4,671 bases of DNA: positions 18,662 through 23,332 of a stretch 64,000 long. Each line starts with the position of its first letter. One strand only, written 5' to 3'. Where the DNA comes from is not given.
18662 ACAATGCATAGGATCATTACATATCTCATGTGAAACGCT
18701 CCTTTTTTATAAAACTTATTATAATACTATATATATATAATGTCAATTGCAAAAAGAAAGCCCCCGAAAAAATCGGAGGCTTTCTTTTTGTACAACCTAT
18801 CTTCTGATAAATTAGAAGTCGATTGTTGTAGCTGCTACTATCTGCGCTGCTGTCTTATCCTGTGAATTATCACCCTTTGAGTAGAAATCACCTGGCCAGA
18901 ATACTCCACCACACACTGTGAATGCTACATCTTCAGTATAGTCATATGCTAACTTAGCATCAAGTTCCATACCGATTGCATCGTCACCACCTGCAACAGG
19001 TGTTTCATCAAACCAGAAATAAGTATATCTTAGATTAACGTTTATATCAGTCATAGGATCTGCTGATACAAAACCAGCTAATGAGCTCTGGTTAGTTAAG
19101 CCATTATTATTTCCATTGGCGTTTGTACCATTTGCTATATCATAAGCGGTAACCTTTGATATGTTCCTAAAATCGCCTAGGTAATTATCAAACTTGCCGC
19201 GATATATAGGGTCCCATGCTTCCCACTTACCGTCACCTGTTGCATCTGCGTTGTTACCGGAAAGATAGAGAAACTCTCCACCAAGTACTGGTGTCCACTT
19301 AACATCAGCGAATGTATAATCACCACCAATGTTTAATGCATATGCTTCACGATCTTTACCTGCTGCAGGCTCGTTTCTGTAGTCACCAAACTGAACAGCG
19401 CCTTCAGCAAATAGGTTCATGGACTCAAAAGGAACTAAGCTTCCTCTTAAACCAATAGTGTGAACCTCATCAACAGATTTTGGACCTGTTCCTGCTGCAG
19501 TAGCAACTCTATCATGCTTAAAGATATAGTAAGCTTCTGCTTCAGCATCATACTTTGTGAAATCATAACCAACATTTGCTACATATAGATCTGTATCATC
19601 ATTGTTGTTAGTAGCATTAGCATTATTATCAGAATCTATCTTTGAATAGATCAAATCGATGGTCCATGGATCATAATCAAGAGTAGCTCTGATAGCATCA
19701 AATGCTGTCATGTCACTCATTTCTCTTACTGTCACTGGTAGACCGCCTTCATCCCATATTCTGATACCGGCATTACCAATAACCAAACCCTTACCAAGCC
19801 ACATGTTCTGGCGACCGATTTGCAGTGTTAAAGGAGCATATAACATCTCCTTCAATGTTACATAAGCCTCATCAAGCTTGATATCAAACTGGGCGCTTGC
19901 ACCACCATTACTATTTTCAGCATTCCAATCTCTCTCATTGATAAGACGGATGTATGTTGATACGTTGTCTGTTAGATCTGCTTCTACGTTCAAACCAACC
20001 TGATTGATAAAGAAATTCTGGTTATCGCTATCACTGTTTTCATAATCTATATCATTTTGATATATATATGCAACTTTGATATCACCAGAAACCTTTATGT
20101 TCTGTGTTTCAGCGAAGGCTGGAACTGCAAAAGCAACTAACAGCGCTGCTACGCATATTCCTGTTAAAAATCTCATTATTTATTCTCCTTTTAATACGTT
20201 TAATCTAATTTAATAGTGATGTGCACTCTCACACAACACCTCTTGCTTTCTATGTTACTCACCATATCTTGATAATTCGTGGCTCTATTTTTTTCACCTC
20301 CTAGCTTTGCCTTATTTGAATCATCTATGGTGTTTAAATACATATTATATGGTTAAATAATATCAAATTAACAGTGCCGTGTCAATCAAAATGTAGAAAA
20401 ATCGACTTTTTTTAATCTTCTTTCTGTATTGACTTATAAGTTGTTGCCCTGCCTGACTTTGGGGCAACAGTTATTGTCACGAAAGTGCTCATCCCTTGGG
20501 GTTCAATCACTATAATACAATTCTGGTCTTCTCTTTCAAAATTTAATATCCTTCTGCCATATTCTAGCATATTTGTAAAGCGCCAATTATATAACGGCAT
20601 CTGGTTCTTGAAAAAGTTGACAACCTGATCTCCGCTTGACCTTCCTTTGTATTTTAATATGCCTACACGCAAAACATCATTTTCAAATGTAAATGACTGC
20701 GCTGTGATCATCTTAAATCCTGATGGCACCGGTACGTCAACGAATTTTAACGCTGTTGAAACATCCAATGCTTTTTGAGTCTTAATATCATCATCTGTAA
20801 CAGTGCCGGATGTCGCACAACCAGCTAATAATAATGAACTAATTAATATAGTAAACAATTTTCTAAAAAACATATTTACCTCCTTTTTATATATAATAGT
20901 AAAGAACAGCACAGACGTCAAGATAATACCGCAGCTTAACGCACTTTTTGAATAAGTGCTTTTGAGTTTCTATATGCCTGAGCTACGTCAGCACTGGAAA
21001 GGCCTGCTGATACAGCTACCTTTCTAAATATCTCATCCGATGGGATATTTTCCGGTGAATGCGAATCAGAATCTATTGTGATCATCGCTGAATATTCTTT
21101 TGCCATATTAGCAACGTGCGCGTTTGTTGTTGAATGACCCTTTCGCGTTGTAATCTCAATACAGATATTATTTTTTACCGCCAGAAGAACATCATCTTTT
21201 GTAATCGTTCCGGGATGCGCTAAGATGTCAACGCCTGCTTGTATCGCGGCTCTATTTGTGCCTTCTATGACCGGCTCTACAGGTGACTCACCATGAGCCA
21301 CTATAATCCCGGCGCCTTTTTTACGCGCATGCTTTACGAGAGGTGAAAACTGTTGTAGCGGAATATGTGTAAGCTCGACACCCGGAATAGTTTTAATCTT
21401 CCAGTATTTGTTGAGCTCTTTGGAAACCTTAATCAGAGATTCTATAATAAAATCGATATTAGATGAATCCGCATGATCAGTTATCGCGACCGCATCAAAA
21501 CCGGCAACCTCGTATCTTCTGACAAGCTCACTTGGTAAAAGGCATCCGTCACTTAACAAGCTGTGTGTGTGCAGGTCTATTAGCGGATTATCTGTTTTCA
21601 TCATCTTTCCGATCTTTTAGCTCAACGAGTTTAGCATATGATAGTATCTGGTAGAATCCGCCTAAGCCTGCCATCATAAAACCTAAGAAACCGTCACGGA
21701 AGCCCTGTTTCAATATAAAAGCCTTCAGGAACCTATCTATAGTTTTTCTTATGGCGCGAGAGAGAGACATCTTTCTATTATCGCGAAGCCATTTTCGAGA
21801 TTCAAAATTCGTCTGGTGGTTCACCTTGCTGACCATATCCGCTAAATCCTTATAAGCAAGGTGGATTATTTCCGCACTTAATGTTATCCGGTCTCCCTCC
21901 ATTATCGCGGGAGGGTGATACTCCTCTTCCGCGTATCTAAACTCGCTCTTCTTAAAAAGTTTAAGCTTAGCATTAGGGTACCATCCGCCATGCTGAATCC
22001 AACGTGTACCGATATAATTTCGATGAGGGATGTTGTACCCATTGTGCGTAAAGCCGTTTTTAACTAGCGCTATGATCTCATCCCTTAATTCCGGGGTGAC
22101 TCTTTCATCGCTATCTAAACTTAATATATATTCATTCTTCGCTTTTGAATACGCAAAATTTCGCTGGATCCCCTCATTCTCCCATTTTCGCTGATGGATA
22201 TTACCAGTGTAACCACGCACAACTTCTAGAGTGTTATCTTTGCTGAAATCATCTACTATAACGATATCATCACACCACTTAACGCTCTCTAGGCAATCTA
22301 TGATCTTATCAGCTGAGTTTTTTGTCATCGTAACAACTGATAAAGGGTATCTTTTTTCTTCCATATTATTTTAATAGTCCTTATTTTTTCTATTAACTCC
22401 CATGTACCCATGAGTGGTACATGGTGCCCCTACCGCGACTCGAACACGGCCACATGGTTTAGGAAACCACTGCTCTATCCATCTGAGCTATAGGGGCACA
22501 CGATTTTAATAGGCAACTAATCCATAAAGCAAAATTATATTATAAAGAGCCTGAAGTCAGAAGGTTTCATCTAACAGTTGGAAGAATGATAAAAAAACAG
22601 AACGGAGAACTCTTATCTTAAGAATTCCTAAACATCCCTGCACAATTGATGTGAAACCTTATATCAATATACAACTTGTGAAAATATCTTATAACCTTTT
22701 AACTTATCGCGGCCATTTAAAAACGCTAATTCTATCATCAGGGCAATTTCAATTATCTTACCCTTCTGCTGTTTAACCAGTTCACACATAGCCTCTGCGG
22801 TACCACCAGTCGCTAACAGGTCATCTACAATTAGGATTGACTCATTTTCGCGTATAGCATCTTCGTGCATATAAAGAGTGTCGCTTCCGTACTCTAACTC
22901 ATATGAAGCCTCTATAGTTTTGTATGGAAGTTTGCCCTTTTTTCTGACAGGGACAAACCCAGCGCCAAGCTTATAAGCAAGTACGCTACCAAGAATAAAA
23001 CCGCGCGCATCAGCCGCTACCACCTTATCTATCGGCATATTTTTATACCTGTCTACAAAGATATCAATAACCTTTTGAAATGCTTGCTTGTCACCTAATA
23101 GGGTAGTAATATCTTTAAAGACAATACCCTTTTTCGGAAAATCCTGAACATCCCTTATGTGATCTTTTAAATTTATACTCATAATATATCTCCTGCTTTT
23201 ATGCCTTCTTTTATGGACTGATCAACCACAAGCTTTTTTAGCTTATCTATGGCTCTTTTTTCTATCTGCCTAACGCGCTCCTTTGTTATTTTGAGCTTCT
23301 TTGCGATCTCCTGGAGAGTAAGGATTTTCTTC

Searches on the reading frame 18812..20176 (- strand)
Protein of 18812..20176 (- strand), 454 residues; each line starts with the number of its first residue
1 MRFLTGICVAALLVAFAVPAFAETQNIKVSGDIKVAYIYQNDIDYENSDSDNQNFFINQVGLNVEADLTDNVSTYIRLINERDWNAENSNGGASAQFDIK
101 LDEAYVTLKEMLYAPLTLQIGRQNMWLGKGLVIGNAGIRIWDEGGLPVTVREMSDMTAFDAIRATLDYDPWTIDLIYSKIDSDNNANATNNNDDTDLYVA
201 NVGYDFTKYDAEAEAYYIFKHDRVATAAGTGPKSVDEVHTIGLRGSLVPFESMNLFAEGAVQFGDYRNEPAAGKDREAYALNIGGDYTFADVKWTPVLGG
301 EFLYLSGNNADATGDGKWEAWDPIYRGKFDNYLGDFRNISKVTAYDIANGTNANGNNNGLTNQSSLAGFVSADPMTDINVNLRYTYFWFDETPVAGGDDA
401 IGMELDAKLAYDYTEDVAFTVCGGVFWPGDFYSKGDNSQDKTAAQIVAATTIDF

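Call 8: search_protein_families(library=pfam, proteins=[window:18812-20176:-])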
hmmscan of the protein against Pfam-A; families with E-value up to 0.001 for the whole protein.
window:18812-20176:- (454 aa): 1 family
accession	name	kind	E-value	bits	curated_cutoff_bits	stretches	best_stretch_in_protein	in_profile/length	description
PF13372.12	Alginate_exp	-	2.6e-18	66.4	25.2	1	29-440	5-389/395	Alginate export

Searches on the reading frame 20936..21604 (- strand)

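Call 8: search_protein_families(library=pfam, proteins=[window:20936-21604:-])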
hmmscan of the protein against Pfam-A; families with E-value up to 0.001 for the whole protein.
window:20936-21604:- (222 aa): 1 family
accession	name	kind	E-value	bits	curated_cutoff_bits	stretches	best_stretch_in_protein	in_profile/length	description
PF02811.25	PHP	-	1.1e-09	39.3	26.4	1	10-122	1-98/164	PHP domain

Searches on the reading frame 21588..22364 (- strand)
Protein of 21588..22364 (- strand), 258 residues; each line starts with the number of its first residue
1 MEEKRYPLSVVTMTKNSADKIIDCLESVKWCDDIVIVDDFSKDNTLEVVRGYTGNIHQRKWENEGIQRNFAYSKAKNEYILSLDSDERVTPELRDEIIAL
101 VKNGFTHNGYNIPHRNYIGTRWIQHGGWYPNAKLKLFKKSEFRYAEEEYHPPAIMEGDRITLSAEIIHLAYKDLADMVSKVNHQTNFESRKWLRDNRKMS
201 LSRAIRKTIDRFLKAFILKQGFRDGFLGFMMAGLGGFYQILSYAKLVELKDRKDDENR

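Call 8: search_protein_families(library=pfam, proteins=[window:21588-22364:-])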
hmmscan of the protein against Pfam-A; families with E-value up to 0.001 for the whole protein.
window:21588-22364:- (258 aa): 1 family
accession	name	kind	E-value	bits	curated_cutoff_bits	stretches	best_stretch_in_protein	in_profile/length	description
PF00535.33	Glycos_transf_2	-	1.4e-16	61.3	23.3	1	9-132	1-132/168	Glycosyl transferase family 2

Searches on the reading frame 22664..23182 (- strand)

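Call 8: search_protein_families(library=pfam, proteins=[window:22664-23182:-])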
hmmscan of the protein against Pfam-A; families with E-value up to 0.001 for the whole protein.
window:22664-23182:- (172 aa): 1 family
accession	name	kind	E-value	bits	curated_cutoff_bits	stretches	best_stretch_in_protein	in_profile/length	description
PF00156.33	Pribosyltran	-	2.2e-14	53.5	26.3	1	31-150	8-124/158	Phosphoribosyl transferase domain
